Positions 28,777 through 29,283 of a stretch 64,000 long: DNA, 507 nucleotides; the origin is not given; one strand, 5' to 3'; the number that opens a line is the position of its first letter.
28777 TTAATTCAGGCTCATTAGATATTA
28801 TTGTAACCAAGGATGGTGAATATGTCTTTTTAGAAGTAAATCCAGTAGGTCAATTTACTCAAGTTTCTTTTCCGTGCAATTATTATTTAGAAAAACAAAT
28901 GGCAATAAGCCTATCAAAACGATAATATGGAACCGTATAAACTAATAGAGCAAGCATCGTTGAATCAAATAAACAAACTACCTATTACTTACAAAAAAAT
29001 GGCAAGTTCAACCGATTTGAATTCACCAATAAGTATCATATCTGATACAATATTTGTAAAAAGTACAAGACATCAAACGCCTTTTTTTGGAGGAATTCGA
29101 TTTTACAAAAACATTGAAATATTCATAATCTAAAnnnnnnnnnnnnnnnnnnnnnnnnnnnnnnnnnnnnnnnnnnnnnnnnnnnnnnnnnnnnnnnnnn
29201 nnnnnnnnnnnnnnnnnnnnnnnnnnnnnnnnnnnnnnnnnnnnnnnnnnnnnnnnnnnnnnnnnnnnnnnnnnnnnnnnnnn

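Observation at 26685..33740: Seven-gene grasp-with-SPASM type RiPP operon with a double-glycine precursor, a candidate uncharacterised peptide natural-product system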

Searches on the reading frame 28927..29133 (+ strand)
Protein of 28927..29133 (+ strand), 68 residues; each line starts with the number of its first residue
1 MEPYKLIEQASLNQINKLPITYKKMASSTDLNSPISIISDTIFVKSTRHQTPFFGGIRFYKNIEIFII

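Call 3: search_protein_families(library=ncbifam, proteins=[window:28927-29133:+], max_evalue=0.01)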
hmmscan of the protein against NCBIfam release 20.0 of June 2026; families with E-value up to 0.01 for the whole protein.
window:28927-29133:+ (68 aa): 0 families

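Call 4: search_protein_families(library=pfam, proteins=[window:28927-29133:+], max_evalue=0.01)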
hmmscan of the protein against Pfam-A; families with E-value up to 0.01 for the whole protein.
window:28927-29133:+ (68 aa): 0 families

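Call 6: search_protein_families(library=ncbifam, proteins=[window:28927-29133:+], max_evalue=10)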
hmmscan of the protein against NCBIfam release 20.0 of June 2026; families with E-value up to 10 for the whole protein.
window:28927-29133:+ (68 aa): 0 families

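Call 44: search_protein_representatives(protein=window:28927-29130:+)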
Query: 68 residues. Proteins with E-value up to 0.001 (for the whole library): 9; up to 1e-10: 2; up to 1e-30: 0. The best 9 are listed.
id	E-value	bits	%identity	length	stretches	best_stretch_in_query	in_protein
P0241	3.3e-15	71.3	56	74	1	1-68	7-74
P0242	1.2e-12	63.3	63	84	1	2-67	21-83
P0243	2.0e-09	53.2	50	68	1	1-68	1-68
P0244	4.3e-08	49.0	48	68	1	1-67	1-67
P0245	2.8e-07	46.4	47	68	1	3-67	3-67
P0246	3.0e-06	43.2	29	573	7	11-55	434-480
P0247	1.2e-05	41.3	27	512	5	26-59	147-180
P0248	2.4e-04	37.2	34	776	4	24-67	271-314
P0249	2.5e-04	37.2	30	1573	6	18-56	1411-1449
